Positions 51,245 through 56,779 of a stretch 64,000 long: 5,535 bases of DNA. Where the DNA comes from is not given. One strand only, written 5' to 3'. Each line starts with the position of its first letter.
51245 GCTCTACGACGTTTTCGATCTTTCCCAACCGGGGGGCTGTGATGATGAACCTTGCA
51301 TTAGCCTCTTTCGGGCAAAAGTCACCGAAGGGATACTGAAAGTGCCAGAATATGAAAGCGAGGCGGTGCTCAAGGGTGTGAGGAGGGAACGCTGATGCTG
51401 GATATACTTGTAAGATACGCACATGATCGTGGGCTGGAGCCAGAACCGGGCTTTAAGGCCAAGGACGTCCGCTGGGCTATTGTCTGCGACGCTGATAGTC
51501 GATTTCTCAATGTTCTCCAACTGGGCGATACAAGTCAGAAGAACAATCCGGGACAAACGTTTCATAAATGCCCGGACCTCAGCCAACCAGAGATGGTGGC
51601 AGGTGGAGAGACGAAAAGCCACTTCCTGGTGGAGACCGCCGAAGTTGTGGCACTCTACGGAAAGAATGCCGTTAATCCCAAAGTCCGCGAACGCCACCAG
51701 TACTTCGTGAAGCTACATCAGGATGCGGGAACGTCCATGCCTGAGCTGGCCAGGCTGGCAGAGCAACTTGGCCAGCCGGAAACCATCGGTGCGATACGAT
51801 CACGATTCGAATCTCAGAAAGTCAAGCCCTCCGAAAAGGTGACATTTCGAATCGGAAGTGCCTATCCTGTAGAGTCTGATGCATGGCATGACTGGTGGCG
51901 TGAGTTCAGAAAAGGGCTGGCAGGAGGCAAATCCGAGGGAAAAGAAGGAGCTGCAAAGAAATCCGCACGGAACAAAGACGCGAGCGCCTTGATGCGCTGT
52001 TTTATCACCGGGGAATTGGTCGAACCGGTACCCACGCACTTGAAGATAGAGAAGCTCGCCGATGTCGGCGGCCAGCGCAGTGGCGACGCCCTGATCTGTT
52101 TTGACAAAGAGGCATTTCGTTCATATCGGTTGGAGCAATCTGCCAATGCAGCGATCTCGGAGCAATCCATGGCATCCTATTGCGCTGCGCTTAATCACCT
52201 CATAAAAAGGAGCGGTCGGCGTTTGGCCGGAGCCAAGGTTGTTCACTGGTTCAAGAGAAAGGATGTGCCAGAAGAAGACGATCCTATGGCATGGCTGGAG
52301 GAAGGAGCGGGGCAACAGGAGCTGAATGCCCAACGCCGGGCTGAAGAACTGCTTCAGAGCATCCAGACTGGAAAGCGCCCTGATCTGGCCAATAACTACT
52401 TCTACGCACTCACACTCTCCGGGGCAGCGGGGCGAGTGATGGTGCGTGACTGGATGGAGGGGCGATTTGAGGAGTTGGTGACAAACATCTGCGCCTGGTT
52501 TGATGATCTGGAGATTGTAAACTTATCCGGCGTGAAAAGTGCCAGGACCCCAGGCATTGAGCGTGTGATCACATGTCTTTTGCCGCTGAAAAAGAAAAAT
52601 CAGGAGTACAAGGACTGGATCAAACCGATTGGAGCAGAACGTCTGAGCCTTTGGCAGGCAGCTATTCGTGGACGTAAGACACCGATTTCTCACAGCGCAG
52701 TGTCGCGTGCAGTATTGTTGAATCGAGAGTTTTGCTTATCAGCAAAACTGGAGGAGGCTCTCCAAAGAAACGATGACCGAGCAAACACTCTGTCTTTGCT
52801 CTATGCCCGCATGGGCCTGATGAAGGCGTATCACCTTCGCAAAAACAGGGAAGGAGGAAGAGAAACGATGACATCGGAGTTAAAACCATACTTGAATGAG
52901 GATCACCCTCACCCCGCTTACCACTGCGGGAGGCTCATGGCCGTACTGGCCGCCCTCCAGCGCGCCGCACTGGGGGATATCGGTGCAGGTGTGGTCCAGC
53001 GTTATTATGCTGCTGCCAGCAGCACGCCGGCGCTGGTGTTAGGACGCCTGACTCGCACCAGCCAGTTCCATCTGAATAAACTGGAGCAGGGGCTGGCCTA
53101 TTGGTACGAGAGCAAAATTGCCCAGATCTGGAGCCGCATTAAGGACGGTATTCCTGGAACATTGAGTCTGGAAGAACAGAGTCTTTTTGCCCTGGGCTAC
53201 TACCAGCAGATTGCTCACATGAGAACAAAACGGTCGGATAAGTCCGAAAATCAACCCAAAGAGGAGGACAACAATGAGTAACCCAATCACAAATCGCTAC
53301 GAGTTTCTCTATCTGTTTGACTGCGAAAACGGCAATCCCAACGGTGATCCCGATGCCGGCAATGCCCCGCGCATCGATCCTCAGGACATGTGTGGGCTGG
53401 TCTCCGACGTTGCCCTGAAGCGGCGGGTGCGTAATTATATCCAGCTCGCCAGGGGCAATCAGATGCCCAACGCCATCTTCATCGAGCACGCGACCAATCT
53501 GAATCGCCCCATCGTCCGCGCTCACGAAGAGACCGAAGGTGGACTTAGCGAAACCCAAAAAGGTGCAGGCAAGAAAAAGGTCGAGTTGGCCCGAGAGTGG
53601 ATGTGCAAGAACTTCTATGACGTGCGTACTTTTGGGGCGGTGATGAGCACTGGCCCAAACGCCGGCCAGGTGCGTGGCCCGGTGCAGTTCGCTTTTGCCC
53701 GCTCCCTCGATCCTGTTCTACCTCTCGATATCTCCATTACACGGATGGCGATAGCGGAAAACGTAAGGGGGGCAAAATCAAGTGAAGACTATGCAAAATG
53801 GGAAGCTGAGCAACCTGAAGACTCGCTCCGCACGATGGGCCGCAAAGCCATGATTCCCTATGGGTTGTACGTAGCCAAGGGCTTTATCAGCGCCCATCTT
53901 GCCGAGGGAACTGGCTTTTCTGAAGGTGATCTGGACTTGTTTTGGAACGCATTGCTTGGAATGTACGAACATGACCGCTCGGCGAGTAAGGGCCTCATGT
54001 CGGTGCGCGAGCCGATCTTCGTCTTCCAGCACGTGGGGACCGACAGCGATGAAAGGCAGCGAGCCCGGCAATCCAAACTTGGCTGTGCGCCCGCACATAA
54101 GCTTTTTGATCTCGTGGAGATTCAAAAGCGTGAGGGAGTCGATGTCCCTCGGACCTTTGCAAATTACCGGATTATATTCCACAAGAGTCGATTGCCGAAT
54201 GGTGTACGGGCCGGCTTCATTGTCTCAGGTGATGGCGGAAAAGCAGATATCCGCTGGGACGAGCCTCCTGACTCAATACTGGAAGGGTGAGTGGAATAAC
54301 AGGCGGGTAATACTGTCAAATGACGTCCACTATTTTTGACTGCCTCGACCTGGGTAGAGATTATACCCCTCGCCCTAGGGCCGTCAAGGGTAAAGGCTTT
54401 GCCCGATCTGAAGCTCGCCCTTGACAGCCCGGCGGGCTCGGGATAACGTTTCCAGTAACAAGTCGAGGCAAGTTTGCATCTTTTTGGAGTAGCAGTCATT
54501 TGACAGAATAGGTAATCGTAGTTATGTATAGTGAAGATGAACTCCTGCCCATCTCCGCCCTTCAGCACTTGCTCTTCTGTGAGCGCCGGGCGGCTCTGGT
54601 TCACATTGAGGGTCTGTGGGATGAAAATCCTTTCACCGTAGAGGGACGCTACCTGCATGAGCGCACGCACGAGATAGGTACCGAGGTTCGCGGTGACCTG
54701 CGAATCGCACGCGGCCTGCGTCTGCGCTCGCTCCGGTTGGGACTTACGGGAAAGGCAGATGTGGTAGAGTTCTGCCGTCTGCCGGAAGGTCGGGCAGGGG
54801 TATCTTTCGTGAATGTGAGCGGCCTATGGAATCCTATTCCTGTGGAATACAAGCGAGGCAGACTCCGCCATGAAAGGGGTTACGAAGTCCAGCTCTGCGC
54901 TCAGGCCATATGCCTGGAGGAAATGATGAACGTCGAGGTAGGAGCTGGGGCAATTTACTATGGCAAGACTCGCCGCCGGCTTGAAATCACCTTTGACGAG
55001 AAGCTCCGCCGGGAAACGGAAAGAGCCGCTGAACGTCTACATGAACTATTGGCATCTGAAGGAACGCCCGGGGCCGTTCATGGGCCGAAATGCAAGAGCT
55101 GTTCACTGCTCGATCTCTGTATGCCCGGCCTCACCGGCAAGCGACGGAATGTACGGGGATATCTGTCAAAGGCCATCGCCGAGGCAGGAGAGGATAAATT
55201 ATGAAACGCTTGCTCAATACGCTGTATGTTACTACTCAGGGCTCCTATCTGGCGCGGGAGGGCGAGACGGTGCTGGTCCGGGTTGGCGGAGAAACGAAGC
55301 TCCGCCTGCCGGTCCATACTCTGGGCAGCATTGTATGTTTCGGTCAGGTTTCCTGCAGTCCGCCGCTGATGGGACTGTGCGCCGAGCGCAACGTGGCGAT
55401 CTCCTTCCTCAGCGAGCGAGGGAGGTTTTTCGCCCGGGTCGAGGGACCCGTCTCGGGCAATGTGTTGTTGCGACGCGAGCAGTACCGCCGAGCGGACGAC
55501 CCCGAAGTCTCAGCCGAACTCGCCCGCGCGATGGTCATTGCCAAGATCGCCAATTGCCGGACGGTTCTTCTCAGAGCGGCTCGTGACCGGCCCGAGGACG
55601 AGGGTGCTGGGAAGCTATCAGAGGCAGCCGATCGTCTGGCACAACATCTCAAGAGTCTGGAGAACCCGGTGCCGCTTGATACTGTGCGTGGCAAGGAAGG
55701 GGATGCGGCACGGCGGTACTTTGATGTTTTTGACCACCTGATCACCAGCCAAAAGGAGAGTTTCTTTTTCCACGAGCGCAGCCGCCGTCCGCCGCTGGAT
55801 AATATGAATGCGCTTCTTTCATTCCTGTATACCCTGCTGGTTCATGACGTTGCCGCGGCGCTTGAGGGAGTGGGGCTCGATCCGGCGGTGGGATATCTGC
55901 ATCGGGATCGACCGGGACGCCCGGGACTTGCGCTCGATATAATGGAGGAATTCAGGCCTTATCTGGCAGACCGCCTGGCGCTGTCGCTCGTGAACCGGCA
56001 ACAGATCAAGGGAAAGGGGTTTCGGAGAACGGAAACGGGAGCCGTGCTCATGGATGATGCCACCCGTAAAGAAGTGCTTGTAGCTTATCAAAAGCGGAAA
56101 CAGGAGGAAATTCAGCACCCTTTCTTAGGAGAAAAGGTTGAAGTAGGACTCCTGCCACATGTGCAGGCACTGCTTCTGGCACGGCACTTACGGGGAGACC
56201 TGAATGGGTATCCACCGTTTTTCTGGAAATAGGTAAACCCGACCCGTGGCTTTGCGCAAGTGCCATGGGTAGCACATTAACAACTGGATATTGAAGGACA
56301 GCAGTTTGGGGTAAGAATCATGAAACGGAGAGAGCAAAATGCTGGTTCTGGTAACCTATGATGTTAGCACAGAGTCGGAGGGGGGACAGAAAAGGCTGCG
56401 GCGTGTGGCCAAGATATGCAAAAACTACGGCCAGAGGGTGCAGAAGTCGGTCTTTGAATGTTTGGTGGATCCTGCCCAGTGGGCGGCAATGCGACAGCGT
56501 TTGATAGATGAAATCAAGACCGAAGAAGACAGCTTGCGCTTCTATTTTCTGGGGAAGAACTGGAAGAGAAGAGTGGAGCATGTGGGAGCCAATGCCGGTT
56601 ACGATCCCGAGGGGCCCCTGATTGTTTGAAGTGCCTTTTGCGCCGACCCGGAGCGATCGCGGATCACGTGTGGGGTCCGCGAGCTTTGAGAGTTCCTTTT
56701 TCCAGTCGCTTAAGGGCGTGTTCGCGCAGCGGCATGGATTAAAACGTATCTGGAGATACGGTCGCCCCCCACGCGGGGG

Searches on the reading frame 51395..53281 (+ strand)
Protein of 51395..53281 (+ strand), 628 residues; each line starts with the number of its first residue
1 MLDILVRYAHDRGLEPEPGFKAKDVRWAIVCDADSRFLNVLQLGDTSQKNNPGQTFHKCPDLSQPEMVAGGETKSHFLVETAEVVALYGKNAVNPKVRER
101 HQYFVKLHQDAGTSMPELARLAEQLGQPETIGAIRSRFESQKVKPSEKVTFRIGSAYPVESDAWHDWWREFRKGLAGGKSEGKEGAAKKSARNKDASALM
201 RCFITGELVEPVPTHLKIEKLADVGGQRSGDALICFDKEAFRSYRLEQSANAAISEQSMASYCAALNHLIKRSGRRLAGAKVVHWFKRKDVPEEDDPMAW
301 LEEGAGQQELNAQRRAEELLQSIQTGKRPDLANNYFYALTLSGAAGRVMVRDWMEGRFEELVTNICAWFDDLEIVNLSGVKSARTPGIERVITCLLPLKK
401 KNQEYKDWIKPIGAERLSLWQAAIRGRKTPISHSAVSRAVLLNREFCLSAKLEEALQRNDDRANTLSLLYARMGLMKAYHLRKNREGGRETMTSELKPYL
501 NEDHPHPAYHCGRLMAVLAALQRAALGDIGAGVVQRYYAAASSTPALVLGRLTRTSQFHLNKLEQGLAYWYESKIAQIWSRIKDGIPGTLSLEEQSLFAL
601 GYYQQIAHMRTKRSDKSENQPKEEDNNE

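Call 87: search_protein_families(library=ncbifam, proteins=[window:51395-53281:+], max_evalue=0.00001)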
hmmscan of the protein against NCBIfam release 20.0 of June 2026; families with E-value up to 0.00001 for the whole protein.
window:51395-53281:+ (628 aa): 1 family
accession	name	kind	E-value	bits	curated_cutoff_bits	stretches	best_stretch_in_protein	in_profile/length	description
TIGR01863.1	cas_Csd1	equivalog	5.3e-80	269.6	218.65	1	6-616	5-587/588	type I-C CRISPR-associated protein Cas8c/Csd1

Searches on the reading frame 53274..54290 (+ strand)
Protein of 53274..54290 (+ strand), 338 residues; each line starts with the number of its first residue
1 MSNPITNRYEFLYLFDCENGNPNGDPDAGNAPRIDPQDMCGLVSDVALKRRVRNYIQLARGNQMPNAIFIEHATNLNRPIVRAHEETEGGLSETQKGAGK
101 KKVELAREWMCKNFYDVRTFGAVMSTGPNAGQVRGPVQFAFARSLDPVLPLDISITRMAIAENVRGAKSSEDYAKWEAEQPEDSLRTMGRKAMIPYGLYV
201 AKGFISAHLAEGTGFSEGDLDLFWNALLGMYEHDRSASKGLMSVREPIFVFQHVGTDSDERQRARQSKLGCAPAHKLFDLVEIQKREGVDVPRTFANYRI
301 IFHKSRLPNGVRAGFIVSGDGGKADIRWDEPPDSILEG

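Call 87: search_protein_families(library=ncbifam, proteins=[window:53274-54290:+], max_evalue=0.00001)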
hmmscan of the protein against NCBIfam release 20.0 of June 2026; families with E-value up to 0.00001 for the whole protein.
window:53274-54290:+ (338 aa): 3 families
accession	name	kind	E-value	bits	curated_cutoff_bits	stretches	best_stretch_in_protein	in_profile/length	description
TIGR02589.1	cas_Csd2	exception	9.8e-96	320.5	182.25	1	8-312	1-280/284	type I-C CRISPR-associated protein Cas7/Csd2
TIGR01595.1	cas_CT1132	subfamily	4.8e-66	223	125.8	1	6-300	2-265/268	CRISPR-associated protein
TIGR02590.1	cas_Csh2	exception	1.4e-21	77.2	171.55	1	8-239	1-209/286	type I-B CRISPR-associated protein Cas7/Csh2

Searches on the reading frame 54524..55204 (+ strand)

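Call 87: search_protein_families(library=ncbifam, proteins=[window:54524-55204:+], max_evalue=0.00001)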
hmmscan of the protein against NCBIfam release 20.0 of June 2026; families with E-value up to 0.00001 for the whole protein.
window:54524-55204:+ (226 aa): 2 families
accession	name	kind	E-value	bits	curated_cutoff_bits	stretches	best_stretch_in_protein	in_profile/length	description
TIGR00372.1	cas4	equivalog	8.3e-37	126.8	65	1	9-201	2-180/180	CRISPR-associated protein Cas4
NF049935.1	cas4g_cas1g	exception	8.8e-33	113.6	560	1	7-202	1-192/546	CRISPR-associated endonuclease Cas4g/Cas1g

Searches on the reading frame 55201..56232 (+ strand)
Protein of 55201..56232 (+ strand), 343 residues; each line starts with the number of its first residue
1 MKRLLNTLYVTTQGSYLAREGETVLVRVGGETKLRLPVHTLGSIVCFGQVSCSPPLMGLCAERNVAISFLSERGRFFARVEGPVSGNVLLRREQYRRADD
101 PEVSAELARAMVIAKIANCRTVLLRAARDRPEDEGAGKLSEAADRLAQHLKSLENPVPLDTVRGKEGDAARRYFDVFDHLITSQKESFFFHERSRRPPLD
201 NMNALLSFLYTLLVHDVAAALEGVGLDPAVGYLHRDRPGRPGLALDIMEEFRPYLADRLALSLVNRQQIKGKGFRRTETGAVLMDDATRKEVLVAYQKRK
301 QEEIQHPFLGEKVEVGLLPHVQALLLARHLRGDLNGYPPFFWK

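Call 25: find_related_loci(query=window:55201-56232:+, collection=genome_contigs, flank=10000)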
Query window:55201-56232:+ (343 aa) in genome_contigs; peptide patterns used: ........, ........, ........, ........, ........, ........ (x = any residue, [..] = any of these).
600 stretches matched a pattern (row limit reached: there are more); 526 encode a relative of the query (tblastn E <= 1e-3); the best 80 are kept; 80 distinct loci.
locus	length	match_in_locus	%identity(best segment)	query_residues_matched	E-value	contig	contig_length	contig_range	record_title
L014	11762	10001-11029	86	1-343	0e+0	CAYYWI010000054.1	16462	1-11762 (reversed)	MAG TPA_asm: uncultured Dehalococcoidia bacterium isolate SRP263991_co7_909 genome assembly, contig: NODE_6142_length_16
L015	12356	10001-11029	80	1-343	0e+0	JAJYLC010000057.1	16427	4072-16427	MAG: Chloroflexi bacterium isolate DBS2-1.bin62 NODE_6374_length_16427_cov_1.400982, whole genome shotgun sequence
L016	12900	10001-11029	79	1-343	0e+0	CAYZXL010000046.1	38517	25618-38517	MAG TPA_asm: uncultured Verrucomicrobiota bacterium isolate binchicken_co283_275 genome assembly, contig: NODE_677_lengt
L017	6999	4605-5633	78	1-343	0e+0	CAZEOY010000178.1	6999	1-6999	MAG TPA_asm: uncultured Syntrophobacteraceae bacterium isolate binchicken_co274_11 genome assembly, contig: NODE_25547_l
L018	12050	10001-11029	80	1-343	0e+0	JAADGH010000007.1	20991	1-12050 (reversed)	MAG: Planctomycetota bacterium isolate M_MetaBat.109 contig-127_4596, whole genome shotgun sequence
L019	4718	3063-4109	79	1-343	0e+0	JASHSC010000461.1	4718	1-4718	MAG: Terriglobia bacterium isolate JOPF117 JOPF_AWAY_contig_974036, whole genome shotgun sequence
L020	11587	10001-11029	77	1-343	6e-180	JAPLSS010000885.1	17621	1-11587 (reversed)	MAG: Candidatus Sumerlaeota bacterium isolate LacPavin_0920_SED5_MAG_64_9 LacPavin_0920_SED5_scaffold_1173705, whole gen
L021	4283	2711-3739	78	1-343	0e+0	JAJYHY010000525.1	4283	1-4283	MAG: bacterium isolate DBS2-1.bin101 NODE_43601_length_4283_cov_1.520934, whole genome shotgun sequence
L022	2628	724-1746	75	1-343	0e+0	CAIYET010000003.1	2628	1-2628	MAG: Candidatus Hydrogenedentes bacterium isolate MJ-time_bin-1056 genome assembly, contig: bin-1056:0003/1133, whole ge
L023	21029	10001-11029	76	1-343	2e-178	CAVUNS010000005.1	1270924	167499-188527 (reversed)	MAG: Candidatus Acidoferrales bacterium isolate MFD02579.bin.2.15 genome assembly, contig: contig_17, whole genome shotg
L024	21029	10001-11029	74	1-343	4e-176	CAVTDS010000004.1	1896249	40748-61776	MAG: Bryobacterales bacterium isolate MFD01188.bin.2.44 genome assembly, contig: contig_14207, whole genome shotgun sequ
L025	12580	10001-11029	73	1-343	9e-176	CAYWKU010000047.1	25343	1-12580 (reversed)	MAG TPA_asm: uncultured bacterium isolate SRP141376_co1_276 genome assembly, contig: NODE_4352_length_25343_cov_20.48560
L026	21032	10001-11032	74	1-343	3e-175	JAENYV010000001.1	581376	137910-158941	MAG: Dethiobacter alkaliphilus isolate BL5_bin.7 BL5_bin7_NODE_6_length_581376_cov_24.251844, whole genome shotgun seque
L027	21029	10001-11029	76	1-343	4e-174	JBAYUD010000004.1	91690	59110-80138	MAG: Desulfurivibrionaceae bacterium isolate SO_2016_LW3_26 scaffold00365_LW162_2016, whole genome shotgun sequence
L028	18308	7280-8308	75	1-343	8e-174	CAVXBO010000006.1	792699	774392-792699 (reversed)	MAG: uncultured Acidobacteriota bacterium isolate MFD03399.bin.2.120 genome assembly, contig: contig_22686, whole genome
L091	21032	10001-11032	70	1-343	2e-161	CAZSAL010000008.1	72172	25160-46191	MAG TPA_asm: uncultured Elusimicrobia sp. isolate binchicken_co3_511 genome assembly, contig: NODE_973_length_72172_cov_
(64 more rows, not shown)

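Call 72: search_protein_families(library=pfam, proteins=[L091:14565-14903:-, L091:14893-15192:-, L091:15414-15788:+, L091:15785-16456:+, L091:16548-16910:+, L091:16873-17232:+, L091:17282-17695:-], max_evalue=0.001)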
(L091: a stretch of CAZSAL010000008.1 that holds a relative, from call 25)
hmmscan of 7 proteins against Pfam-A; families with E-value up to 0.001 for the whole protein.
L091:14565-14903:- (112 aa): 1 family
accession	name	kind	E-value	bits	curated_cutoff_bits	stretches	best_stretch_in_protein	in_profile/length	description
PF01934.22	HepT-like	-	5.3e-23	81.4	23.5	1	14-108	2-119/120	Ribonuclease HepT-like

L091:14893-15192:- (99 aa): 2 families
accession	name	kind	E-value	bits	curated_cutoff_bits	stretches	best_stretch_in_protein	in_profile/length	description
PF01909.29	NTP_transf_2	-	3.5e-13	50.2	21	1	12-94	5-91/93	Nucleotidyltransferase domain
PF18765.7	Polbeta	-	1.3e-11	44.9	26.9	1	11-94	2-85/93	Polymerase beta, Nucleotidyltransferase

L091:15414-15788:+ (124 aa): 1 family
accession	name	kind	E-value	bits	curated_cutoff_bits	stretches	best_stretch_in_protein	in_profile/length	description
PF13560.12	HTH_31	-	2.5e-08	34.6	27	1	7-63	1-57/64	Helix-turn-helix domain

L091:15785-16456:+ (223 aa): 1 family
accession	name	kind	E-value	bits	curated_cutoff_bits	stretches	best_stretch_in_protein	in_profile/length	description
PF06114.19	Peptidase_M78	-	1.4e-14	54.4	22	1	81-201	37-122/123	IrrE N-terminal-like domain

L091:16548-16910:+ (120 aa): 2 families
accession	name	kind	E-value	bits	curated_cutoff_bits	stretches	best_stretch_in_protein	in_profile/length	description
PF18765.7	Polbeta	-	3.6e-11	43.5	26.9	1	31-114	2-84/93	Polymerase beta, Nucleotidyltransferase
PF01909.29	NTP_transf_2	-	1.9e-10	41.4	21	1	30-112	2-88/93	Nucleotidyltransferase domain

L091:16873-17232:+ (119 aa): 1 family
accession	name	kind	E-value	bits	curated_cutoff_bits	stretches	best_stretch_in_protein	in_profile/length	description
PF01934.22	HepT-like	-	1.2e-23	83.5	23.5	1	21-116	1-119/120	Ribonuclease HepT-like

L091:17282-17695:- (137 aa): 1 family
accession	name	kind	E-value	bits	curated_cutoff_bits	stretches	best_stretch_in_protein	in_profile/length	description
PF01850.27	PIN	-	1.3e-19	71.4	23.6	1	7-124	1-118/120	PIN domain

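Call 87: search_protein_families(library=ncbifam, proteins=[window:55201-56232:+], max_evalue=0.00001)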
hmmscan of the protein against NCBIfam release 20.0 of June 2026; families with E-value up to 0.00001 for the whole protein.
window:55201-56232:+ (343 aa): 9 families
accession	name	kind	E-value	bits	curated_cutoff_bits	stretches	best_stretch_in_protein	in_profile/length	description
TIGR03640.1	cas1_DVULG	exception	7.5e-160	531.7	385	1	4-342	2-340/340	type I-C CRISPR-associated endonuclease Cas1c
NF049935.1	cas4g_cas1g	exception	3.9e-97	326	560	1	6-341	215-544/546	CRISPR-associated endonuclease Cas4g/Cas1g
TIGR00287.1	cas1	equivalog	6.4e-87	291.7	71.7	1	7-335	1-324/327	CRISPR-associated endonuclease Cas1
TIGR04093.1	cas1_CYANO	exception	1.3e-85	287.3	385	1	6-342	1-333/334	type I-D CRISPR-associated endonuclease Cas1d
TIGR03983.1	cas1_MYXAN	equivalog_domain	5.2e-55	186.8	358.05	1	6-313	12-317/347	type I-MYXAN CRISPR-associated endonuclease Cas1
TIGR03641.1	cas1_HMARI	exception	3.6e-53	181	304.1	1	7-339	2-319/324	type I-B CRISPR-associated endonuclease Cas1b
TIGR04329.1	cas1_PREFRAN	exception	2.4e-23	82.7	300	1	24-292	26-278/317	type V CRISPR-associated endonuclease Cas1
TIGR03639.1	cas1_NMENI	exception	7e-13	48.5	120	1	8-267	4-236/278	type II CRISPR-associated endonuclease Cas1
TIGR03638.1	cas1_ECOLI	exception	5.8e-06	25.7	215.6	0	158-252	129-220/269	type I-E CRISPR-associated endonuclease Cas1e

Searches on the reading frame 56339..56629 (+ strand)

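Call 87: search_protein_families(library=ncbifam, proteins=[window:56339-56629:+], max_evalue=0.00001)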
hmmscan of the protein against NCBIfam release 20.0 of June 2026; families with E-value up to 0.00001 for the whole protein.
window:56339-56629:+ (96 aa): 1 family
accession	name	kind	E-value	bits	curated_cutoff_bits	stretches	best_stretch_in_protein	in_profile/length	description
TIGR01573.1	cas2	equivalog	6.8e-22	77.6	24.5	1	1-93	1-93/96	CRISPR-associated endonuclease Cas2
